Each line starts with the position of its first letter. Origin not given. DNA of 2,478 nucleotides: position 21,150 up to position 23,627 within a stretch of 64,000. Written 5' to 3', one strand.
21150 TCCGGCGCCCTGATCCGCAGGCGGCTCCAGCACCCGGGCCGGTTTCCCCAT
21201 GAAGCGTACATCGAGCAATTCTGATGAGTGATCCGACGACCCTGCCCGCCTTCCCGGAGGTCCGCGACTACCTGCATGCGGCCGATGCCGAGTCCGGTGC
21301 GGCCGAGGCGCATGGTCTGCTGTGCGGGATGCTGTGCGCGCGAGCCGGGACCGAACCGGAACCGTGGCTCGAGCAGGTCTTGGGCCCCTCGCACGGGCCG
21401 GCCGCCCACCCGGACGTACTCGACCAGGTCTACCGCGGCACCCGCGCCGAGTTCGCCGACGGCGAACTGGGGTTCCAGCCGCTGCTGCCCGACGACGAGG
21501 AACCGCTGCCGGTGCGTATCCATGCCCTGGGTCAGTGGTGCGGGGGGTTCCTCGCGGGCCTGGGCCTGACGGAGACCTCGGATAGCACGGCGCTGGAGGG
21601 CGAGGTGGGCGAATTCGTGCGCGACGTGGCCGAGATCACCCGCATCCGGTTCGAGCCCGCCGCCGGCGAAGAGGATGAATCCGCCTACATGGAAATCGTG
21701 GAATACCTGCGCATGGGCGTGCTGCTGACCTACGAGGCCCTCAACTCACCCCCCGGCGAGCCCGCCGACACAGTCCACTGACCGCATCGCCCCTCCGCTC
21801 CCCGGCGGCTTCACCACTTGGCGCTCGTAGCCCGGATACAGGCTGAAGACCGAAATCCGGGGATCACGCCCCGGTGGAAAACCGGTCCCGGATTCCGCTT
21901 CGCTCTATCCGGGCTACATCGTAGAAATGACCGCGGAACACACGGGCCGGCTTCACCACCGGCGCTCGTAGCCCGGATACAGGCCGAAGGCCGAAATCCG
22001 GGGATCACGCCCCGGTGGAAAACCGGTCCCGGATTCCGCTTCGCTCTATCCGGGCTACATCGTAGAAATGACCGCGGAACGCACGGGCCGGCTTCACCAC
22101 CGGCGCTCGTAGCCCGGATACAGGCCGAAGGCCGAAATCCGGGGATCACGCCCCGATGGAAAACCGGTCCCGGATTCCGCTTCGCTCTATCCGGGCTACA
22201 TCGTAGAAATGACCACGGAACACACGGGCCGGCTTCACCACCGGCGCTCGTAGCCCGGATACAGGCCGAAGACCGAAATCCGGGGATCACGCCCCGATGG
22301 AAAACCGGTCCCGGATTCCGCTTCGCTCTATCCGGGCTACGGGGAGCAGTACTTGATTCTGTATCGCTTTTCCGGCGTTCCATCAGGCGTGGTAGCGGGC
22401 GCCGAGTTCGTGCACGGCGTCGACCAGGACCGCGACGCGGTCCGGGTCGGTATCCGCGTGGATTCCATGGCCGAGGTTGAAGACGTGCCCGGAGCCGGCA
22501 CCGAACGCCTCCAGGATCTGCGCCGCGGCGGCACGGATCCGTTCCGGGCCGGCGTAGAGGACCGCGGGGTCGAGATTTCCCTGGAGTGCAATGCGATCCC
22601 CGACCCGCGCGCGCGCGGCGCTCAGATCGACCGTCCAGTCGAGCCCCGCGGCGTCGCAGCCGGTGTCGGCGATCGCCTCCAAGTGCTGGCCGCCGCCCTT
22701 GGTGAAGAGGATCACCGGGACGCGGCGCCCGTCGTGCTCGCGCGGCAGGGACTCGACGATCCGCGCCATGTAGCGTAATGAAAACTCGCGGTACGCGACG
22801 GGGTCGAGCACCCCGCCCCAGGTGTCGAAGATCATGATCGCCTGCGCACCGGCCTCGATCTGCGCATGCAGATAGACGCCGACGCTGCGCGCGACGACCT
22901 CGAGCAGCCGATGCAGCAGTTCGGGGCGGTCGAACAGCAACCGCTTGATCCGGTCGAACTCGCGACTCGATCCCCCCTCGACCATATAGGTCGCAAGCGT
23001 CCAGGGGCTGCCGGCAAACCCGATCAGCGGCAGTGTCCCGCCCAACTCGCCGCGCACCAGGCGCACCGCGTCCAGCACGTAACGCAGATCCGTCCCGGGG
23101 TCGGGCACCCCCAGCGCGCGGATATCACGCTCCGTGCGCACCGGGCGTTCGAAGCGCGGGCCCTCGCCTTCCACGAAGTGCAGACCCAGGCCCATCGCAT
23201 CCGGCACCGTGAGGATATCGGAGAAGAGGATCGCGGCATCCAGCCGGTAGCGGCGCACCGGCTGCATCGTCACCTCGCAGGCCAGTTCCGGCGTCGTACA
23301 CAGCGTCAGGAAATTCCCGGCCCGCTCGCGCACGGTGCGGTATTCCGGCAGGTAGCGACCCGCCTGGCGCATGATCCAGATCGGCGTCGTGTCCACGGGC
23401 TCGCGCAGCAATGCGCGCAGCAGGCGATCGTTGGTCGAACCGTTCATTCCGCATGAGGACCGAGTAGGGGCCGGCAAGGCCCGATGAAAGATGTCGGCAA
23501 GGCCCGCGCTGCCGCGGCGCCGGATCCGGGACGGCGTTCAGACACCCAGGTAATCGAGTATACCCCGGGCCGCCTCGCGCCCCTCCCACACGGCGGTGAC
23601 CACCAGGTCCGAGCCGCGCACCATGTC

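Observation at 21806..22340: Near-perfect tandem array (3.8 x 141 bp) of a hairpin-rich, GGA-containing unit between ygfB and hemE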

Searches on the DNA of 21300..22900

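Call 5: search_rna_families(source=window, start=21300, end=22900, threshold=evalue, max_evalue=10)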
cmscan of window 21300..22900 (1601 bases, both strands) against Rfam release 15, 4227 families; matches with E-value up to 10: 3.
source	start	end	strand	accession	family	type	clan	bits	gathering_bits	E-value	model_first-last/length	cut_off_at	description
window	22246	22344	+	RF03599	MIR1883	Gene; miRNA;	-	20.7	128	1.1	1-118/118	no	MIR1883 microRNA precursor family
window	21959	22060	-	RF03874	mir-8834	Gene; miRNA;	-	19.2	39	3.5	1-105/105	no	mir-8834 microRNA precursor family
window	21773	21828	+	RF01668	P10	Gene; sRNA;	-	16.6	37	0.76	1-72/72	no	Pseudomonas sRNA P10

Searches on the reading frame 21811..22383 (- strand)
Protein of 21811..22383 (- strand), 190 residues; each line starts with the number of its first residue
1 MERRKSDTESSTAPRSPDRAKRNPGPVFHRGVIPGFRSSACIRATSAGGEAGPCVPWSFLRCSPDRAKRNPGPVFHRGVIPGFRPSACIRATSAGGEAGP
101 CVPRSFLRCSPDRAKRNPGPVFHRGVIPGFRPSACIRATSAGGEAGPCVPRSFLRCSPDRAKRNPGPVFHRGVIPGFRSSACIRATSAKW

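Call 7: search_protein_families(library=pfam, proteins=[window:21811-22383:-])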
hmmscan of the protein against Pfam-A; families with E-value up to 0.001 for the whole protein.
window:21811-22383:- (190 aa): 0 families

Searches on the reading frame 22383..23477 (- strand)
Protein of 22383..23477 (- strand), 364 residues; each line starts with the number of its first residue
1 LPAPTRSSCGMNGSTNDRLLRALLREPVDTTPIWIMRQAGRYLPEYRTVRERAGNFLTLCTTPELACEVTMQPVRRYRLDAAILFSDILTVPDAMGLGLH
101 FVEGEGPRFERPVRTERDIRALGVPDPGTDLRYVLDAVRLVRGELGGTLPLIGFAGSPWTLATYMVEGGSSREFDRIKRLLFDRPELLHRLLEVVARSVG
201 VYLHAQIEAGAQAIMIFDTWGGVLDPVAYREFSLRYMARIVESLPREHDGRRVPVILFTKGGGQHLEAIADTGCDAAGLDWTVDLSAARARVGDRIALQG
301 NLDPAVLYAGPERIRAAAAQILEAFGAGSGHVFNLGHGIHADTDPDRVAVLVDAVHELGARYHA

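Call 7: search_protein_families(library=pfam, proteins=[window:22383-23477:-])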
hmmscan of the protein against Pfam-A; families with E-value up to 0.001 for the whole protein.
window:22383-23477:- (364 aa): 1 family
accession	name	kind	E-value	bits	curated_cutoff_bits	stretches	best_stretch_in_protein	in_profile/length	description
PF01208.23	URO-D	-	2.7e-142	474.3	23.9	1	15-357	2-345/346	Uroporphyrinogen decarboxylase (URO-D)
